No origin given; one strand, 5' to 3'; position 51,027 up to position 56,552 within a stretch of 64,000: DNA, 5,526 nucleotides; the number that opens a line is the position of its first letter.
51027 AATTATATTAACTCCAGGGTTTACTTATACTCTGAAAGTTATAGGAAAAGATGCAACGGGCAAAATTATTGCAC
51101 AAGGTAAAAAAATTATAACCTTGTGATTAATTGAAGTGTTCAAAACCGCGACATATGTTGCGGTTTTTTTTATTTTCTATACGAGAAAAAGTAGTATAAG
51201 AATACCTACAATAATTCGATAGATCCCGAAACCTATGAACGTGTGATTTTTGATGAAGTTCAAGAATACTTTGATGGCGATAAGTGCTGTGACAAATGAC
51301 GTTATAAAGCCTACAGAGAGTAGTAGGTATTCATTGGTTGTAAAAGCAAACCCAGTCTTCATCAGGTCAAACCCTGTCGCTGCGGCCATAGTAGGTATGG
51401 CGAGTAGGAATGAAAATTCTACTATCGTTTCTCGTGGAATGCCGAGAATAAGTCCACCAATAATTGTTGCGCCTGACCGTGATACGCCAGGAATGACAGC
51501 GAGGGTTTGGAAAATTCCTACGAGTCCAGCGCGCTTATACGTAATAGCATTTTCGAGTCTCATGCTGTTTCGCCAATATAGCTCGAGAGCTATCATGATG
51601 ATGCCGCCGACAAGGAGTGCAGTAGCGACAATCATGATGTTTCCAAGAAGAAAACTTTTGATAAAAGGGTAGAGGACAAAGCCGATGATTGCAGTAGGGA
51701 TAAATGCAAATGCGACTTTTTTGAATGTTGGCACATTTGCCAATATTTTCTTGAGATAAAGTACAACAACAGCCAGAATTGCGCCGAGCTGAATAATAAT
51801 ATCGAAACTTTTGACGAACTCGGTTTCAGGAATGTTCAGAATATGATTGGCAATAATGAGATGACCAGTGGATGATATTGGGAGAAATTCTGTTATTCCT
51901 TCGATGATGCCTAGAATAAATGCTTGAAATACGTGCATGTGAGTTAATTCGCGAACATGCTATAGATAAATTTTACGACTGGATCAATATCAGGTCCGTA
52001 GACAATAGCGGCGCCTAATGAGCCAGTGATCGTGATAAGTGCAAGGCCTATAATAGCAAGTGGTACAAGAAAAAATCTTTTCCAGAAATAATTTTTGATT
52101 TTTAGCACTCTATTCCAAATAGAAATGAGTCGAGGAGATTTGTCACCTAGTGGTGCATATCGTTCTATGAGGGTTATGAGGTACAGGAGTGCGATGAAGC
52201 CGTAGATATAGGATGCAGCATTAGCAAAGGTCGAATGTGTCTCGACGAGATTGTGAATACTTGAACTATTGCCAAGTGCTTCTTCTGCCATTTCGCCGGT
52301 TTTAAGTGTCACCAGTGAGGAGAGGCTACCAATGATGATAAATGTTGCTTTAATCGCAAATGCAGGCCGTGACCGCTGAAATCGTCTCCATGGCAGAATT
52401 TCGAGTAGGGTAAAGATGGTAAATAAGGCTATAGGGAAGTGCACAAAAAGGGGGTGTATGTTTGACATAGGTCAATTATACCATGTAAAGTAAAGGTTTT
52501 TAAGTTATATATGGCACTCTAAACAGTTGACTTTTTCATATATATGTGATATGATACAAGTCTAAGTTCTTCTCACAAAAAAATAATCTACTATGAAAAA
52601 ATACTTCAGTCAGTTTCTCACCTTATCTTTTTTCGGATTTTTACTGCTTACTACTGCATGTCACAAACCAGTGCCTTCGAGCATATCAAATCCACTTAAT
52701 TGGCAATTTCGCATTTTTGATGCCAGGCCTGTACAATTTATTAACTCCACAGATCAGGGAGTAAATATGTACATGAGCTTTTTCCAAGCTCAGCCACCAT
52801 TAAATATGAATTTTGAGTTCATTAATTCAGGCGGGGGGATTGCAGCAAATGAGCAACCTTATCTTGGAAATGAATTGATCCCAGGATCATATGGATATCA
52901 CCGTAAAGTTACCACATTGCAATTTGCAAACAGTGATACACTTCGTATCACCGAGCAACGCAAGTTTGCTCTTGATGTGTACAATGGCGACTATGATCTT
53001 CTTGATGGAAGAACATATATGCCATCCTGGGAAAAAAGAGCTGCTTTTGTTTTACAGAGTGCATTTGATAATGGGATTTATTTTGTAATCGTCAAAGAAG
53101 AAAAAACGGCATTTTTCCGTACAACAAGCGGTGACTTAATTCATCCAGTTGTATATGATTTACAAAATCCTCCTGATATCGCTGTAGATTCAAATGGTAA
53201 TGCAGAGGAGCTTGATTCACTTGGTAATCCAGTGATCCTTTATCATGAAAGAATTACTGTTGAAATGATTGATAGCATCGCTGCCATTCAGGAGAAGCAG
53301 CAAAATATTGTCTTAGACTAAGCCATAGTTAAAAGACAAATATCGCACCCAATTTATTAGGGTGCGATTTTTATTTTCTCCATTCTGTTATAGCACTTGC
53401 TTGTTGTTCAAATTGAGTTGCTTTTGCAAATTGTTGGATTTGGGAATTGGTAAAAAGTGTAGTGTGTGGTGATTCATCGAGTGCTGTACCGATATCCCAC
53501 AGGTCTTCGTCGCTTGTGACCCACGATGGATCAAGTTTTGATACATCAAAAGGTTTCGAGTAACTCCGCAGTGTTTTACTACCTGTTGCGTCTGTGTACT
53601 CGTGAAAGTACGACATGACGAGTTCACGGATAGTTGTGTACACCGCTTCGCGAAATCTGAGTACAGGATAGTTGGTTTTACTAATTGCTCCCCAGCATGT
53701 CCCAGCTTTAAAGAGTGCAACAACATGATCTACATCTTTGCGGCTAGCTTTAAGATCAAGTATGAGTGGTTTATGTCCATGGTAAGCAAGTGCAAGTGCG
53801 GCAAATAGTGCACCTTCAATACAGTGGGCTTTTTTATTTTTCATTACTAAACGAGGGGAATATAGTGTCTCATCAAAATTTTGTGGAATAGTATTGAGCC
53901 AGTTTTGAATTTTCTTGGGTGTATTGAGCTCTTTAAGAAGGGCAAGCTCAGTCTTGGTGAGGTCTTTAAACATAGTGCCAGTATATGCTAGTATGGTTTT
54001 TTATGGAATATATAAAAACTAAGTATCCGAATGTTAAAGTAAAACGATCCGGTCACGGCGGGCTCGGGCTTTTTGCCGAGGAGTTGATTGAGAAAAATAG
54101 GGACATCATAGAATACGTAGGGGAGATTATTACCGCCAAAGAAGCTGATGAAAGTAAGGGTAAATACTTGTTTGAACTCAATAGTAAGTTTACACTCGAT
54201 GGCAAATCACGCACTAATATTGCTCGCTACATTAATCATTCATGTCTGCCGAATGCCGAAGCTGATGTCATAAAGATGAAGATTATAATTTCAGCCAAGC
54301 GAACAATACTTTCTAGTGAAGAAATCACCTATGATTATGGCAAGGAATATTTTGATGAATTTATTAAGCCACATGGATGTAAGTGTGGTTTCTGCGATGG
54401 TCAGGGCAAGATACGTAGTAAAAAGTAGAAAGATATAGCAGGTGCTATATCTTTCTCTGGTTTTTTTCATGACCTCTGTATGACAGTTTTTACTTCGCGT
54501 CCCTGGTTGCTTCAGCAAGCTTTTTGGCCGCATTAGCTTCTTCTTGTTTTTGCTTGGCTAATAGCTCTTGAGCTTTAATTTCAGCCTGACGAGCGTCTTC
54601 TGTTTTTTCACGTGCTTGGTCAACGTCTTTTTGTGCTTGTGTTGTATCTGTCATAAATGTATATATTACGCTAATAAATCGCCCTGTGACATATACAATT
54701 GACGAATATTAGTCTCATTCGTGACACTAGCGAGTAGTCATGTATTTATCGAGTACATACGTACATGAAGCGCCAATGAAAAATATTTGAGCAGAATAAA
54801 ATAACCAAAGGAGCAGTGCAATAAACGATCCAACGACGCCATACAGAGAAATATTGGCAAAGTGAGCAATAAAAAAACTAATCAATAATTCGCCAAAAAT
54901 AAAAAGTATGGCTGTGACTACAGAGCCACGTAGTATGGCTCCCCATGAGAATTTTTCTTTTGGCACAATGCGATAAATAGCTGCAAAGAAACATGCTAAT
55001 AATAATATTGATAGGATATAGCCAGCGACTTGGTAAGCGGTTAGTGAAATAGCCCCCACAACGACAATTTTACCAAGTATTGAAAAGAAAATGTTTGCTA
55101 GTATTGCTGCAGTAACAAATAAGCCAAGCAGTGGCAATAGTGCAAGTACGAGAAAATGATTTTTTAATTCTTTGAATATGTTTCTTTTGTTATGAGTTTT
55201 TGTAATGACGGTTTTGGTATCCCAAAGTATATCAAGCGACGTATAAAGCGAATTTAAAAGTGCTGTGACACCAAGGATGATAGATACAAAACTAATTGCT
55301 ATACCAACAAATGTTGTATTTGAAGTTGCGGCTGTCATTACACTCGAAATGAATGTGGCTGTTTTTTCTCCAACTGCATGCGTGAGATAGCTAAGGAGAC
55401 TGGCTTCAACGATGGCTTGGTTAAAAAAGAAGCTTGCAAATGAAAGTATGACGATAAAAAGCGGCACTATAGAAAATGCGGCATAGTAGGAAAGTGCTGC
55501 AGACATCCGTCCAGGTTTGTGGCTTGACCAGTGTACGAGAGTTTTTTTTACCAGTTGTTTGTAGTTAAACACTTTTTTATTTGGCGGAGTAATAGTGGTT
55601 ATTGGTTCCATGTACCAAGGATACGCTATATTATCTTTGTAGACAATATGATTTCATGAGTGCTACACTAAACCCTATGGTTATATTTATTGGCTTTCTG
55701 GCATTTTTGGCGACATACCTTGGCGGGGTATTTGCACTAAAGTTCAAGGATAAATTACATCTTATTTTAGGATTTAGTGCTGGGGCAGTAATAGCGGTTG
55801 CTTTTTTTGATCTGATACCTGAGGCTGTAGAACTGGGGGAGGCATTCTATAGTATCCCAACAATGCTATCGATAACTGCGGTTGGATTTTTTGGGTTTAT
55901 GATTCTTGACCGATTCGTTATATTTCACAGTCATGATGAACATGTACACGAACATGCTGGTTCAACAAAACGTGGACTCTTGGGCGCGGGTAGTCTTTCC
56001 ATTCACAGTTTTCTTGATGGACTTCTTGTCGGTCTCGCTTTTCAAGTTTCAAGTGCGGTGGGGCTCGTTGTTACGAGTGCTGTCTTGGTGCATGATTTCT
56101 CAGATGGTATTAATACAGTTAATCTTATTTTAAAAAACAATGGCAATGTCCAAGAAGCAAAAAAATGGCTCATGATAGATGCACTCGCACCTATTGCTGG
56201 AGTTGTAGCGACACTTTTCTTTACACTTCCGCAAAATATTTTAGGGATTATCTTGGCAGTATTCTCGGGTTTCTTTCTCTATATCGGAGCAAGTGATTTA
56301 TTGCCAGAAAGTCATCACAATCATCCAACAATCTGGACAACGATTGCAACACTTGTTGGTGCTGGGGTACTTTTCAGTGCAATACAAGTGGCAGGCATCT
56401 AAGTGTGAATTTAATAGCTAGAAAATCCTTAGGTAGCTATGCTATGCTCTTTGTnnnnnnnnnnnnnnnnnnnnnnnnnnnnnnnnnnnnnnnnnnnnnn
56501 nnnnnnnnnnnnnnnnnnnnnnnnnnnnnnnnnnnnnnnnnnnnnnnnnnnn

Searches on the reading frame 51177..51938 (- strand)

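Call 27: search_protein_families(library=pfam, proteins=[window:51177-51938:-], max_evalue=0.0001)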
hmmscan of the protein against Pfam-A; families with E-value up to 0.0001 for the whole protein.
window:51177-51938:- (253 aa): 1 family
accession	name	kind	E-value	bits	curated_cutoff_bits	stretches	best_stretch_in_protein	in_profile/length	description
PF02673.24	BacA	-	1.3e-73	248.3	33.4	1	6-247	1-257/257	Bacitracin resistance protein BacA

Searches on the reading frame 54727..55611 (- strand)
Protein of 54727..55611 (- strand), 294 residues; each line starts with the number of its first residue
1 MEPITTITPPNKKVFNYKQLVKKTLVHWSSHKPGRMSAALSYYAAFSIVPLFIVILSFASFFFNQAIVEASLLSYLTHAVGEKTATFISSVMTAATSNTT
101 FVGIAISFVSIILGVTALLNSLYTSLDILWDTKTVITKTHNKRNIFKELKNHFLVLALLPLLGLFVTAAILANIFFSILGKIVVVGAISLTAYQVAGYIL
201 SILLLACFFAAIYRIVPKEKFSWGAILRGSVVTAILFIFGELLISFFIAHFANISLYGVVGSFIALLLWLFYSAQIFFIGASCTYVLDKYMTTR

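Call 28: search_protein_families(library=pfam, proteins=[window:54727-55611:-], max_evalue=0.0001)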
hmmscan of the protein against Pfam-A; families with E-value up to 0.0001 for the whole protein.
window:54727-55611:- (294 aa): 1 family
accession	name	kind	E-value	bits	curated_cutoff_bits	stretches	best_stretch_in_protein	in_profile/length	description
PF03631.20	Virul_fac_BrkB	-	1e-36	127.4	33.7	1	35-289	7-257/259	Virulence factor BrkB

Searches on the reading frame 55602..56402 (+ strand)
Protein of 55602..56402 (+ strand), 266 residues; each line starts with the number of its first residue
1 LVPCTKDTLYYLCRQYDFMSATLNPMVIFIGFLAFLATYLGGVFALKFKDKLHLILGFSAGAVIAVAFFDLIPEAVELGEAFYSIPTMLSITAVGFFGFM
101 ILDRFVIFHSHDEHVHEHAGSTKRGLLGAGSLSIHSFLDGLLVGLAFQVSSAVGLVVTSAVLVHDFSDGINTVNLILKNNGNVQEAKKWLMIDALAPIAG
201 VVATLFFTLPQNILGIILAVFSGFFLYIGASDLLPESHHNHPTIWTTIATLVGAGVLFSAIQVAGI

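Call 28: search_protein_families(library=pfam, proteins=[window:55602-56402:+], max_evalue=0.0001)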
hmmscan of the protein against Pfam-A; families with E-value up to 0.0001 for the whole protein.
window:55602-56402:+ (266 aa): 1 family
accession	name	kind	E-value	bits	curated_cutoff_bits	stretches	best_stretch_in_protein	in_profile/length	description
PF02535.28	Zip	-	4.5e-21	75.9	35.1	2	111-258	164-320/323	ZIP Zinc transporter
